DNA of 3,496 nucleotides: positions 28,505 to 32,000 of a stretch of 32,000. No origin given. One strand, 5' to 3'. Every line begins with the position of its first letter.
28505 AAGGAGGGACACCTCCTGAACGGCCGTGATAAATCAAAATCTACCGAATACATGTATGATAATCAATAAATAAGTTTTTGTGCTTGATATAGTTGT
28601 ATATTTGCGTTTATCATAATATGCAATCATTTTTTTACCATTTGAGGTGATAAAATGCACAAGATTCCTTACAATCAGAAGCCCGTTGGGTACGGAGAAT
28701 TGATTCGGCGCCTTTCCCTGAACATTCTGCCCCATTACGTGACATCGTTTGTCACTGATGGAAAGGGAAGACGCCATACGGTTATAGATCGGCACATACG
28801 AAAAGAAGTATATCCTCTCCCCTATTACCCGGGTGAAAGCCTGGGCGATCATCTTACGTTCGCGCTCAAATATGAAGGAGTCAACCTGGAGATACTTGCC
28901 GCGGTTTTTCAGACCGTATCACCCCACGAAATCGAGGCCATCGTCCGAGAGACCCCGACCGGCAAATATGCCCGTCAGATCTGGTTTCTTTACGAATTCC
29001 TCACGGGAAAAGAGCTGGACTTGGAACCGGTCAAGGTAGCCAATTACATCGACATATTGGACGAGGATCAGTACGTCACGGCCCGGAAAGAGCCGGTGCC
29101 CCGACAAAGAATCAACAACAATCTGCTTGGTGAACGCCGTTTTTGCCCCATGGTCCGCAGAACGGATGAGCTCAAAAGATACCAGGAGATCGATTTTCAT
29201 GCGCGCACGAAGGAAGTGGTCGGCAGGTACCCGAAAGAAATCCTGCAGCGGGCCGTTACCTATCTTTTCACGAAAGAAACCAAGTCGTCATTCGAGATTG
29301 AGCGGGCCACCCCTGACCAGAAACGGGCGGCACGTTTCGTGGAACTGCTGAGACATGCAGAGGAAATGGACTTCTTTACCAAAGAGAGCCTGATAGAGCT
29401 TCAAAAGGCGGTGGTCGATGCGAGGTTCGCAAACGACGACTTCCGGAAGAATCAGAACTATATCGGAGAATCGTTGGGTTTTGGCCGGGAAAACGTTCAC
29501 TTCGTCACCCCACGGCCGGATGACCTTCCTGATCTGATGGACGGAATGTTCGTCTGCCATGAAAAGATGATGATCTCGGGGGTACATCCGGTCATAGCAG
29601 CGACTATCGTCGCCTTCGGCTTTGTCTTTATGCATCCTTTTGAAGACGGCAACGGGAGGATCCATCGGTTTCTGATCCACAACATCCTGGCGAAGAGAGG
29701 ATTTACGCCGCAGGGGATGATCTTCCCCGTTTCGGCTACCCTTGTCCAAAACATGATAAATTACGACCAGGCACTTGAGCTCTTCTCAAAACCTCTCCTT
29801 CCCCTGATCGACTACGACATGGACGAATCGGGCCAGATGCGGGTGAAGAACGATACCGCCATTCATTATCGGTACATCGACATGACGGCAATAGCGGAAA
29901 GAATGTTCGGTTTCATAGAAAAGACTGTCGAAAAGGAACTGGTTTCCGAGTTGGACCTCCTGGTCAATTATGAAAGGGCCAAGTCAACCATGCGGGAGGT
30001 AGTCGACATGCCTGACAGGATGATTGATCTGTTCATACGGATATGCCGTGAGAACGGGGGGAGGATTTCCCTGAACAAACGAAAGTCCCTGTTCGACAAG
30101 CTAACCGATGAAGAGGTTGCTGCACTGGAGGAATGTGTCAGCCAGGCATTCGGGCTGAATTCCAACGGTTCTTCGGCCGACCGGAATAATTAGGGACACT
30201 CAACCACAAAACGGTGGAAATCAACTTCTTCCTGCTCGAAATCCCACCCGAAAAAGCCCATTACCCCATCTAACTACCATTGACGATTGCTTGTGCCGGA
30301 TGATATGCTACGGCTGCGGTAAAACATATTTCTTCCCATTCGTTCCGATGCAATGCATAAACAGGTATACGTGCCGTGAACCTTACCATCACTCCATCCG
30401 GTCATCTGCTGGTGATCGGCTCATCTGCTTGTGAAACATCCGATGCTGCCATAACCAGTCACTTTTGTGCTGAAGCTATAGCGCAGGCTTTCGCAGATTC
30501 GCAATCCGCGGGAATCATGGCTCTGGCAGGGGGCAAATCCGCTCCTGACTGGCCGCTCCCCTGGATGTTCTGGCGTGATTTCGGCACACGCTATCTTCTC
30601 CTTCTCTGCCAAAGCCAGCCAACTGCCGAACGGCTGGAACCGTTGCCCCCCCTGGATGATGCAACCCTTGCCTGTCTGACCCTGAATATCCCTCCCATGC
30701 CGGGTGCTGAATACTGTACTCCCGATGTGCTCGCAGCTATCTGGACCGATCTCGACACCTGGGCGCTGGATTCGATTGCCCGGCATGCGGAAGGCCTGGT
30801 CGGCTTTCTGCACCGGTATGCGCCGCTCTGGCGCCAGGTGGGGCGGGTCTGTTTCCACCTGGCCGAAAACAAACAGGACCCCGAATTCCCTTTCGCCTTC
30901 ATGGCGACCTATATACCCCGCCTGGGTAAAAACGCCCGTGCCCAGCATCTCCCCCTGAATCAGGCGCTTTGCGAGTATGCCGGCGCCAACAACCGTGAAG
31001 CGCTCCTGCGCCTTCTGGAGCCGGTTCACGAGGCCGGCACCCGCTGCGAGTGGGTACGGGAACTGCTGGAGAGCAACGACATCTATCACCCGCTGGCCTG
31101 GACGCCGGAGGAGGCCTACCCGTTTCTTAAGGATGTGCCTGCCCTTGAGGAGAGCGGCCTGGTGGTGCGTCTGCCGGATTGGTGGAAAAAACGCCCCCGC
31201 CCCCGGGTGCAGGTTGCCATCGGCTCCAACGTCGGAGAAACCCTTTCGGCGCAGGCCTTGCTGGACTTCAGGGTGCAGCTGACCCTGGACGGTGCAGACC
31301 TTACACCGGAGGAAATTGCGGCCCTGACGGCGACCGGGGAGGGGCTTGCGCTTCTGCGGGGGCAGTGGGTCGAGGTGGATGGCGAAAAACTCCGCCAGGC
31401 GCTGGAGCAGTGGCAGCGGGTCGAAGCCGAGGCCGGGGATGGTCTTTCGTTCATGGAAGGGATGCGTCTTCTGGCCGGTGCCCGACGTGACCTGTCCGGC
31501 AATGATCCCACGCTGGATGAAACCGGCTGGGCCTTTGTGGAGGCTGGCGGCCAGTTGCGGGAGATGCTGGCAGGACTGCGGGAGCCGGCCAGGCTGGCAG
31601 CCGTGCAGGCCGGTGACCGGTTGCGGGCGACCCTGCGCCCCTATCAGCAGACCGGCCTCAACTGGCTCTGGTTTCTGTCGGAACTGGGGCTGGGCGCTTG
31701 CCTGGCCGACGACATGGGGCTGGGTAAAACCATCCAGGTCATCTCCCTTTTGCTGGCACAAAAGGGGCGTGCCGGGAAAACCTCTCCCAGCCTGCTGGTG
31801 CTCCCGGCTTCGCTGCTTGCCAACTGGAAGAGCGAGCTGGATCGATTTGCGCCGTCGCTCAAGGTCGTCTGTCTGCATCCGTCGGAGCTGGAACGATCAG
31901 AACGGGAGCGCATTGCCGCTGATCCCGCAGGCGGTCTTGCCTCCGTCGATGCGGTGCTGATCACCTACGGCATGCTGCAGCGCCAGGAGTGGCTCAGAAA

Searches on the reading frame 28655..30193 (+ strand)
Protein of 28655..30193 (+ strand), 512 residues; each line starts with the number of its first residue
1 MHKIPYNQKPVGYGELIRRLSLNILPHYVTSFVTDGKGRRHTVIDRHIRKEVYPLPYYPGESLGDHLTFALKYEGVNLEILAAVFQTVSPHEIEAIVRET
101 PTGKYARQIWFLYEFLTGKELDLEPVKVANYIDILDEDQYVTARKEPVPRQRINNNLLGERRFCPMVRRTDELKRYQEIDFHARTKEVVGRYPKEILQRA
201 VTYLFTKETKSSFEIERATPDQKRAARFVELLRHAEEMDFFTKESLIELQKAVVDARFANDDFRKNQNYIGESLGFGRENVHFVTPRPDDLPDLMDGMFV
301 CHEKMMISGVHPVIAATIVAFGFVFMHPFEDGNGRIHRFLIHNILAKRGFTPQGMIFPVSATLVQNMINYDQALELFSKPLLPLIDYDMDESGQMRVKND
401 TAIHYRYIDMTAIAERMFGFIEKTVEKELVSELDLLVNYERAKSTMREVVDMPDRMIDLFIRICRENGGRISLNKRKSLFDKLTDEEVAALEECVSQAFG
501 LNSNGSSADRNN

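Call 8: search_protein_families(library=pfam, proteins=[window:28655-30193:+], max_evalue=0.001)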
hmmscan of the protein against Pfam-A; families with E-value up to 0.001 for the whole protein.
window:28655-30193:+ (512 aa): 1 family
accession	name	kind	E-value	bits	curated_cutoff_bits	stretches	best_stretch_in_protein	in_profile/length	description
PF02661.23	Fic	-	7.6e-14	52.8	24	1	241-345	2-93/93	Fic/DOC family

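Call 75: search_protein_families(library=padloc, proteins=[window:28655-30193:+], max_evalue=0.0001)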
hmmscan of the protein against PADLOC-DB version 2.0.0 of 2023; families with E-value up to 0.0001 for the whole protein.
window:28655-30193:+ (512 aa): 5 families
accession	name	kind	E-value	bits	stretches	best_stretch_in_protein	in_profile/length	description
PDLC04966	PDC-S24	-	8.5e-183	606.7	1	8-501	4-491/497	-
PDLC03963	SoFic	-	1e-20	72.4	1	220-376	88-242/361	-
PDLC04839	PDC-S04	-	4e-07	27.9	1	318-352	132-166/205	-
PDLC04840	PDC-S04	-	5.4e-06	24.3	1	227-351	60-180/227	-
PDLC04836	PDC-S04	-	1.3e-05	22.5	1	257-352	112-194/244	-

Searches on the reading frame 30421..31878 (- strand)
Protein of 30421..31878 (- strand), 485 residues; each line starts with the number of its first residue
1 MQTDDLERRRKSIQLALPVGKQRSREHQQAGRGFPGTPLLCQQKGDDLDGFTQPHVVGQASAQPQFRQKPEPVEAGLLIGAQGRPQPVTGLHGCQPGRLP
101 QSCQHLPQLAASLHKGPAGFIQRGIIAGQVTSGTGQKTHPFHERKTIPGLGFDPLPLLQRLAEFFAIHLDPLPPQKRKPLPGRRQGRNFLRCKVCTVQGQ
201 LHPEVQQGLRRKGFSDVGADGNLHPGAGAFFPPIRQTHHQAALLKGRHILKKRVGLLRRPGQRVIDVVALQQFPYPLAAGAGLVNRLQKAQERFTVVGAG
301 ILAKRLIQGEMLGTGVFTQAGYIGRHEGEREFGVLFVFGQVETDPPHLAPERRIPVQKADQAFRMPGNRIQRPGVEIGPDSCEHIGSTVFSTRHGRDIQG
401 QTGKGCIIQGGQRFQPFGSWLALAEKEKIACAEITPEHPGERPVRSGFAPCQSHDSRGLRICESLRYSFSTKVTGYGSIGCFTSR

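Call 75: search_protein_families(library=padloc, proteins=[window:30421-31878:-], max_evalue=0.0001)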
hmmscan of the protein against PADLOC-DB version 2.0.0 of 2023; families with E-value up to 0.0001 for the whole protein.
window:30421-31878:- (485 aa): 0 families

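Call 109: search_solved_structures(query=window:30421-31878:-, max_evalue=0.001)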
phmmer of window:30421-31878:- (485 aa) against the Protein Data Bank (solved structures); distinct sequences matched with E-value up to 0.001: 0.
